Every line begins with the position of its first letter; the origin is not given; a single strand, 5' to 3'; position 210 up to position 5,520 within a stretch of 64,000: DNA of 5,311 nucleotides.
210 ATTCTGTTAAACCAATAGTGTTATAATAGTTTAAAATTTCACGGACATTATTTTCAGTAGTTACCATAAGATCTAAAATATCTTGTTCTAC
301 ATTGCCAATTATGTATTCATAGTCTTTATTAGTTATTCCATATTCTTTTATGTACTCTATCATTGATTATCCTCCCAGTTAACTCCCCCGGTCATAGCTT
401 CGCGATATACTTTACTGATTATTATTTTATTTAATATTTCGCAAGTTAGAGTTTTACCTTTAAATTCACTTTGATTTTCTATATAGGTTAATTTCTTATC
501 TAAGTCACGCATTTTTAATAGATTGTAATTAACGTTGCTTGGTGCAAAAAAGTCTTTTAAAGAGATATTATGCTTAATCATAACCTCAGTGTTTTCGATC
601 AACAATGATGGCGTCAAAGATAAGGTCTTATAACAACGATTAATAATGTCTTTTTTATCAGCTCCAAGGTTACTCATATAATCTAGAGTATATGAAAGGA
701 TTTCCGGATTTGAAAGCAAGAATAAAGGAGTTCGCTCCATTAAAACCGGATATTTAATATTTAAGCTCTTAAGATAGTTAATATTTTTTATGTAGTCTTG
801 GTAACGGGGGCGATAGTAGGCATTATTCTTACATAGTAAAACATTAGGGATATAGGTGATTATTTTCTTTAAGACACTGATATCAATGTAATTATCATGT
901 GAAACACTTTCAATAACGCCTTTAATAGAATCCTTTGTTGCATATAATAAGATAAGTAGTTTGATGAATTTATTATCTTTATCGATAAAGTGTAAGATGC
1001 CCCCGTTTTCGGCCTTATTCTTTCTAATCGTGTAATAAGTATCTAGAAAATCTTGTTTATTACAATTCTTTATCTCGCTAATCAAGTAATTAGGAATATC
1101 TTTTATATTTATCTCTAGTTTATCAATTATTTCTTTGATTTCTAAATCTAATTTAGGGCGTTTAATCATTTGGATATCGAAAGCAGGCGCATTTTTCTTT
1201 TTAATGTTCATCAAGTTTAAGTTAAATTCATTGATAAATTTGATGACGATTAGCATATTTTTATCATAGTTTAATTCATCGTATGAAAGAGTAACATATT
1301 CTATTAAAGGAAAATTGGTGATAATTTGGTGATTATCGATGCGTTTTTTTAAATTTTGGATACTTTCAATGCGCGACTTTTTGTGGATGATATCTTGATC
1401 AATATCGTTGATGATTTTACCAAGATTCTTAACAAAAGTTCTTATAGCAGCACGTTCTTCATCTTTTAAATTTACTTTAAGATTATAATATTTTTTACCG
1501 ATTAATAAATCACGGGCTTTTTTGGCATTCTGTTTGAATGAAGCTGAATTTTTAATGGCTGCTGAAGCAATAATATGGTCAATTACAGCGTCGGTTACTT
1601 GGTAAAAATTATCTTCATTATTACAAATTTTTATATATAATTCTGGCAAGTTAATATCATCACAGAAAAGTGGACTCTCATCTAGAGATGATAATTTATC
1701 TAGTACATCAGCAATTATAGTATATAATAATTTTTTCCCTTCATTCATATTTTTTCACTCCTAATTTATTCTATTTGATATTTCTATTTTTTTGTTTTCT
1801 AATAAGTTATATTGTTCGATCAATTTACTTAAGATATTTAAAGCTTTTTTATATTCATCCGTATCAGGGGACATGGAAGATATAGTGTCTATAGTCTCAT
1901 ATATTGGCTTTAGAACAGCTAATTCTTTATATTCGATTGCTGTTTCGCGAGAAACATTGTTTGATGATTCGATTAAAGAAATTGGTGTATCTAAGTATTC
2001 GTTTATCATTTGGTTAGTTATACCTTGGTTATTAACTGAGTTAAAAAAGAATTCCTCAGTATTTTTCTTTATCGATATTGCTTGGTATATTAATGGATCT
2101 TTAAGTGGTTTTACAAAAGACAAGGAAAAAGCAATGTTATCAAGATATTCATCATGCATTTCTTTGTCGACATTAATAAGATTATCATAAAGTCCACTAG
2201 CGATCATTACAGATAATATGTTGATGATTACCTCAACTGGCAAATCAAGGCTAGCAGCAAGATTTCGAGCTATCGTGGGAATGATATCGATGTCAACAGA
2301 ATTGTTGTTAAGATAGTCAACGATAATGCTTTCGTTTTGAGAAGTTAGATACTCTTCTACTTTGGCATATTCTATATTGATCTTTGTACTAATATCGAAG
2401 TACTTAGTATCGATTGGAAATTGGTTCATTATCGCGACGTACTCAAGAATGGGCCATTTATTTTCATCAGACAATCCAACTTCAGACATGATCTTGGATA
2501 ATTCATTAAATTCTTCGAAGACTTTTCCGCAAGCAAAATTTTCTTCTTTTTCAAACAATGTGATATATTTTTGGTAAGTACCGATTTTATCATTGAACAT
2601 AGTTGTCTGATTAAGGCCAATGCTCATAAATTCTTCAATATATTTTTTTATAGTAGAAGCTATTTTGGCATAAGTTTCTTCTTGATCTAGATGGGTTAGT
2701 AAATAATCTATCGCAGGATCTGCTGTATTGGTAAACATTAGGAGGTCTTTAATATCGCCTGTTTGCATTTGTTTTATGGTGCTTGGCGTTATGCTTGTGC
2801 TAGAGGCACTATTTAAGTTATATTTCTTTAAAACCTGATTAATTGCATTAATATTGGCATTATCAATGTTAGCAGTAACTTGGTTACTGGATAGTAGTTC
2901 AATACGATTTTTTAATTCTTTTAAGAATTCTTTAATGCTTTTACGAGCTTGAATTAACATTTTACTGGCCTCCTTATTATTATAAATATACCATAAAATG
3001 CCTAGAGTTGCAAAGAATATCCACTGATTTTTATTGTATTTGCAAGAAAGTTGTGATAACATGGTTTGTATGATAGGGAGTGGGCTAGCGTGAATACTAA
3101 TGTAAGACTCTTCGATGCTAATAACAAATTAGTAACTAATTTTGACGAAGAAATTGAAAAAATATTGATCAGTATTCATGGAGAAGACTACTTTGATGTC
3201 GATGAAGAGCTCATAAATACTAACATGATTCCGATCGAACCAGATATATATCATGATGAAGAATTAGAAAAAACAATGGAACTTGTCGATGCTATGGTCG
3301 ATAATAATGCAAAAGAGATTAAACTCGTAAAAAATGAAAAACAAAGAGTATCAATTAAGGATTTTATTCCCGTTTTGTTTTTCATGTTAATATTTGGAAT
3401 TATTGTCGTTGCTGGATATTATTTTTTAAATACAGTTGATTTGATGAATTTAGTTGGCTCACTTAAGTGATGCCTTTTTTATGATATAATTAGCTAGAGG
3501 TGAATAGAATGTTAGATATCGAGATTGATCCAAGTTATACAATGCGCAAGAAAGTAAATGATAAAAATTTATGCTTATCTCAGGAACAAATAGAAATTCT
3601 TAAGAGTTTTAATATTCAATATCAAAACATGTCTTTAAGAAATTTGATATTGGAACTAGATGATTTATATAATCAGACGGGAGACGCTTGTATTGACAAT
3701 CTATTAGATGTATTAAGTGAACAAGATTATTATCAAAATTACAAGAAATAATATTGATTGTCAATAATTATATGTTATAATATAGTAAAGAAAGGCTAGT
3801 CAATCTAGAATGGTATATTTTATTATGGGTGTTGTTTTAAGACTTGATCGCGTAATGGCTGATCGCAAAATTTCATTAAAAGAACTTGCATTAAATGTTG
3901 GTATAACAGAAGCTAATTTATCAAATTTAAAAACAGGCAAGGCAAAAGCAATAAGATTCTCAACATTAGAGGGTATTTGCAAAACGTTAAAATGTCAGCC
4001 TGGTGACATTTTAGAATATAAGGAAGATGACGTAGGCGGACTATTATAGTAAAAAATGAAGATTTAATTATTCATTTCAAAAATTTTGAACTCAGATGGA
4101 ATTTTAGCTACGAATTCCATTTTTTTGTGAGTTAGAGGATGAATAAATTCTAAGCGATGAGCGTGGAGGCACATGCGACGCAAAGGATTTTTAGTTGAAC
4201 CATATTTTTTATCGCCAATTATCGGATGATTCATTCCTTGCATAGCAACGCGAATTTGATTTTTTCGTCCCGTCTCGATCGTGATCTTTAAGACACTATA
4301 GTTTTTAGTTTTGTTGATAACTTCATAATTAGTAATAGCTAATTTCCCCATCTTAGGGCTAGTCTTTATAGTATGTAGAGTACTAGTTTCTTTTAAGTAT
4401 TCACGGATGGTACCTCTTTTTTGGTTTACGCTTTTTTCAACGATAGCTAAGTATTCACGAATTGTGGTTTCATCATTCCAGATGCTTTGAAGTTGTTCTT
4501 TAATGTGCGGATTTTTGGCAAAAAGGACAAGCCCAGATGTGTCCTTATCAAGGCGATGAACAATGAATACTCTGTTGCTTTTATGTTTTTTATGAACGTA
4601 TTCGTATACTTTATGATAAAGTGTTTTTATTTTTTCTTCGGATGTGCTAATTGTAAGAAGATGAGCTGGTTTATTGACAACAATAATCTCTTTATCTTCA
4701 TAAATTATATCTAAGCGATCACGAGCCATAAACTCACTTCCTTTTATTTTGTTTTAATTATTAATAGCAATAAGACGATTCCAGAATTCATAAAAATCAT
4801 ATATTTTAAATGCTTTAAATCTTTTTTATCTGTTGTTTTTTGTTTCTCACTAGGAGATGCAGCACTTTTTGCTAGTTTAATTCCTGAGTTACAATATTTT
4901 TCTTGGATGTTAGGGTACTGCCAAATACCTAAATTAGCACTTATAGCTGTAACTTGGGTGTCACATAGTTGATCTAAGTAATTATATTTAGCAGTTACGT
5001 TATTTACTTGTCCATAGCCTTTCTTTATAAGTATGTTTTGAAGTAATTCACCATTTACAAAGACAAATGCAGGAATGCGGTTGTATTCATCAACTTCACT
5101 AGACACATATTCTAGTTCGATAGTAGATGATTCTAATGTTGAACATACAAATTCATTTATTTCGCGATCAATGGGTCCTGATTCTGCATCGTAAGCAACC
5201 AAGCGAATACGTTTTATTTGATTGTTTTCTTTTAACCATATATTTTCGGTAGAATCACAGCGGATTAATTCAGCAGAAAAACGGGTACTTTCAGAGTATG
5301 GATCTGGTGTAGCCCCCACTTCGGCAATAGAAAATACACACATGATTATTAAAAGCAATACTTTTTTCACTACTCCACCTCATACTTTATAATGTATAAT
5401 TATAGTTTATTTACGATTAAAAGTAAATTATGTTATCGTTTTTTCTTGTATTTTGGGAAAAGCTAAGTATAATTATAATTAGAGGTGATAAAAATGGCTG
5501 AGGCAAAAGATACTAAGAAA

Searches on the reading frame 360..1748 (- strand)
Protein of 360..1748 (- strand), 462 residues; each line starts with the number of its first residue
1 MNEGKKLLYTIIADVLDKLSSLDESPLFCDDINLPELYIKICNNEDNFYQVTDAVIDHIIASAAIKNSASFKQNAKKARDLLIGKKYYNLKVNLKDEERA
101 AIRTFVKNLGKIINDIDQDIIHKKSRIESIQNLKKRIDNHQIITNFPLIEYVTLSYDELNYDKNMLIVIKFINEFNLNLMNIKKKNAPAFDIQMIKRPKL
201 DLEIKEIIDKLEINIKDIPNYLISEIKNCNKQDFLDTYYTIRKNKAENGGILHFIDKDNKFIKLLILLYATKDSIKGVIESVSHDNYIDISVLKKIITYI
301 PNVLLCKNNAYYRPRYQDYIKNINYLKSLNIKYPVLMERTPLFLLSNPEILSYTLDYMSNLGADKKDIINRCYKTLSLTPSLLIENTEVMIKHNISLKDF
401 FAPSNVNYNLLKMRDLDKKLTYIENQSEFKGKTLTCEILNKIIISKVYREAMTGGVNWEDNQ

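Call 52: search_protein_families(library=pfam, proteins=[window:360-1748:-], max_evalue=0.00001)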
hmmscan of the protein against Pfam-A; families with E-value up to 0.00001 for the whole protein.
window:360-1748:- (462 aa): 0 families

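Call 85: search_protein_families(library=pfam, proteins=[window:360-1748:-], max_evalue=1)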
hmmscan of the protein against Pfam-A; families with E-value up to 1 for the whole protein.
window:360-1748:- (462 aa): 1 family
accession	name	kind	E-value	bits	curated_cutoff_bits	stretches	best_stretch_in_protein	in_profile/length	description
PF20121.4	DUF6511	-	0.28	12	28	1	92-117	2-27/69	Family of unknown function (DUF6511)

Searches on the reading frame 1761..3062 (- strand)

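Call 52: search_protein_families(library=pfam, proteins=[window:1761-3062:-], max_evalue=0.00001)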
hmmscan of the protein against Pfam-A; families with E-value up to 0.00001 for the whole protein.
window:1761-3062:- (433 aa): 0 families

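Call 85: search_protein_families(library=pfam, proteins=[window:1761-3062:-], max_evalue=1)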
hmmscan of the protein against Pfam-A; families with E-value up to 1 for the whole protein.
window:1761-3062:- (433 aa): 1 family
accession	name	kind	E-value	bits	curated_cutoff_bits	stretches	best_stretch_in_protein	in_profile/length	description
PF12921.12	ATP13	-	0.091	13.1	26.7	1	352-424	19-89/114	Mitochondrial ATPase expression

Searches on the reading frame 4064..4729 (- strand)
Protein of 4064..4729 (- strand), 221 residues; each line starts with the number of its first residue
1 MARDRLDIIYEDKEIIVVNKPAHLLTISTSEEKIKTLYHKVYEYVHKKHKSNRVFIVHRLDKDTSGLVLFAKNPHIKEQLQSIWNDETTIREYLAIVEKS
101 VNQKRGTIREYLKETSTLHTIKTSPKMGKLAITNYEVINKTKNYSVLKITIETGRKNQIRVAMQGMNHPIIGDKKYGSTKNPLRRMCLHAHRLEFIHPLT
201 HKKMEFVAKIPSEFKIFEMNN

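Call 52: search_protein_families(library=pfam, proteins=[window:4064-4729:-], max_evalue=0.00001)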
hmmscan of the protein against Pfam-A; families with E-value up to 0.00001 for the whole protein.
window:4064-4729:- (221 aa): 1 family
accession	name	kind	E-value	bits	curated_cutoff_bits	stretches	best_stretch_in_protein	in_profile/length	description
PF00849.27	PseudoU_synth_2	-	1.2e-30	107.2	26.8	1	15-164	2-151/152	RNA pseudouridylate synthase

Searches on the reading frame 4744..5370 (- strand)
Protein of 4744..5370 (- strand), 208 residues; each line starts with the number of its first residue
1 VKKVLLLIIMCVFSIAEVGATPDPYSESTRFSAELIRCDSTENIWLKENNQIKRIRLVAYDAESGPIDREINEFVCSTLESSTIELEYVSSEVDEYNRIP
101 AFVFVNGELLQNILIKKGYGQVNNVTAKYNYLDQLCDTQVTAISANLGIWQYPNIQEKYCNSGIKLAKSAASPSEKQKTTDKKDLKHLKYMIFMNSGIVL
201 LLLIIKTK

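Call 52: search_protein_families(library=pfam, proteins=[window:4744-5370:-], max_evalue=0.00001)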
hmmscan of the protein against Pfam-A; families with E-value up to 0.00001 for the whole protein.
window:4744-5370:- (208 aa): 1 family
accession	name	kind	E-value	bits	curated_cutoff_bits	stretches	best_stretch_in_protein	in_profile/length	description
PF00565.23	SNase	-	1.6e-06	29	21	1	83-151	38-106/107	Staphylococcal nuclease homologue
